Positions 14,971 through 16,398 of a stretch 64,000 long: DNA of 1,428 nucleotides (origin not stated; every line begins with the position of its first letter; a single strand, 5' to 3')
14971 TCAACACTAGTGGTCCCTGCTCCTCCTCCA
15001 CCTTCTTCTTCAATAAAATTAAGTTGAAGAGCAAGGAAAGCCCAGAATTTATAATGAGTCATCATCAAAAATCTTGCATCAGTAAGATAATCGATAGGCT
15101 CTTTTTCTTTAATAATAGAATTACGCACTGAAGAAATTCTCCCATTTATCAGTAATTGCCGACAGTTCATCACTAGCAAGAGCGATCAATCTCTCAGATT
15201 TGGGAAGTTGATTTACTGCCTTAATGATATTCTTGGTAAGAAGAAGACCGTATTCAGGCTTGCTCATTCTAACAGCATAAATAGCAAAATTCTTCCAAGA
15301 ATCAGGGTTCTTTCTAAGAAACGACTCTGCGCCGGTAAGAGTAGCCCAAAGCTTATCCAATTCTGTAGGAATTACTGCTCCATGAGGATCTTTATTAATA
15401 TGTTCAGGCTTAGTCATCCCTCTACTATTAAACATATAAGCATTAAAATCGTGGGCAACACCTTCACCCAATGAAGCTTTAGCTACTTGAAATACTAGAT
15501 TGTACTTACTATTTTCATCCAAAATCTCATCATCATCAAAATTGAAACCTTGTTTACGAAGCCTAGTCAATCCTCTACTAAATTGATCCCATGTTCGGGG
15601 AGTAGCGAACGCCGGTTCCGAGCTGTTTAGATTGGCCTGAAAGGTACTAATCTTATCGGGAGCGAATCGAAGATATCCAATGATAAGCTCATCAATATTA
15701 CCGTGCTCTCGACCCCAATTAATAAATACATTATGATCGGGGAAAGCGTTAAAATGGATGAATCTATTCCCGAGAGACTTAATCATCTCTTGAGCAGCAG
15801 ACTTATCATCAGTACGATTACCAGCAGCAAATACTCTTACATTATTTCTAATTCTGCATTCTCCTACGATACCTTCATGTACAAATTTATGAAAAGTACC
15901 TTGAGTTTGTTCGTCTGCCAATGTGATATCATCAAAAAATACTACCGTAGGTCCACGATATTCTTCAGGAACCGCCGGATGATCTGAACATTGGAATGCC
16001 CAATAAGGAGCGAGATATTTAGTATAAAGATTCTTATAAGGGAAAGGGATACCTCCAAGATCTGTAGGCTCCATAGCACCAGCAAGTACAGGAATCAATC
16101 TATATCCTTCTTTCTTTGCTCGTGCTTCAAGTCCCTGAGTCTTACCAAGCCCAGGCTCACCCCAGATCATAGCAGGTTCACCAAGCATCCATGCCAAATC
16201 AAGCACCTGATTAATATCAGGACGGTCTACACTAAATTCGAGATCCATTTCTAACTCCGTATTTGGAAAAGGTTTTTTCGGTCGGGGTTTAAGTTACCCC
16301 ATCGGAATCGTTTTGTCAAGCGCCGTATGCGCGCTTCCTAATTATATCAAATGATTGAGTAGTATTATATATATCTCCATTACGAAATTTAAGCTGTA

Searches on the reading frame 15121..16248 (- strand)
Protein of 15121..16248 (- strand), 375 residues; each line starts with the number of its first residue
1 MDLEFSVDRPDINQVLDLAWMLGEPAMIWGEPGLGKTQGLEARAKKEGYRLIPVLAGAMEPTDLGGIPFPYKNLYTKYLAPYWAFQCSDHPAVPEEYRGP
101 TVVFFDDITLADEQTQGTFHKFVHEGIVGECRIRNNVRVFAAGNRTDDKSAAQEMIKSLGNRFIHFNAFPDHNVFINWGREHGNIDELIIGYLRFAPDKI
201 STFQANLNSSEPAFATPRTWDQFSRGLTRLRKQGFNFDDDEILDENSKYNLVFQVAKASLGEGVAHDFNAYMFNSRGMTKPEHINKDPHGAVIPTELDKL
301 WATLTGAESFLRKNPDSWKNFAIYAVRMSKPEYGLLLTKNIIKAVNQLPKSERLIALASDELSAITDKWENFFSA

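Call 30: search_protein_families(library=phrogs, max_evalue=0.001, proteins=[window:15121-16248:-])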
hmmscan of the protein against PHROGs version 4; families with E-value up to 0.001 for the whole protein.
window:15121-16248:- (375 aa): 2 families
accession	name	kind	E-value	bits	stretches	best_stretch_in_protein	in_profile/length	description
phrog_1297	-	other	2.6e-58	198.7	1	12-356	14-347/356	ATPase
phrog_16335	-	other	1.5e-12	48.3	1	27-176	30-175/267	ATPase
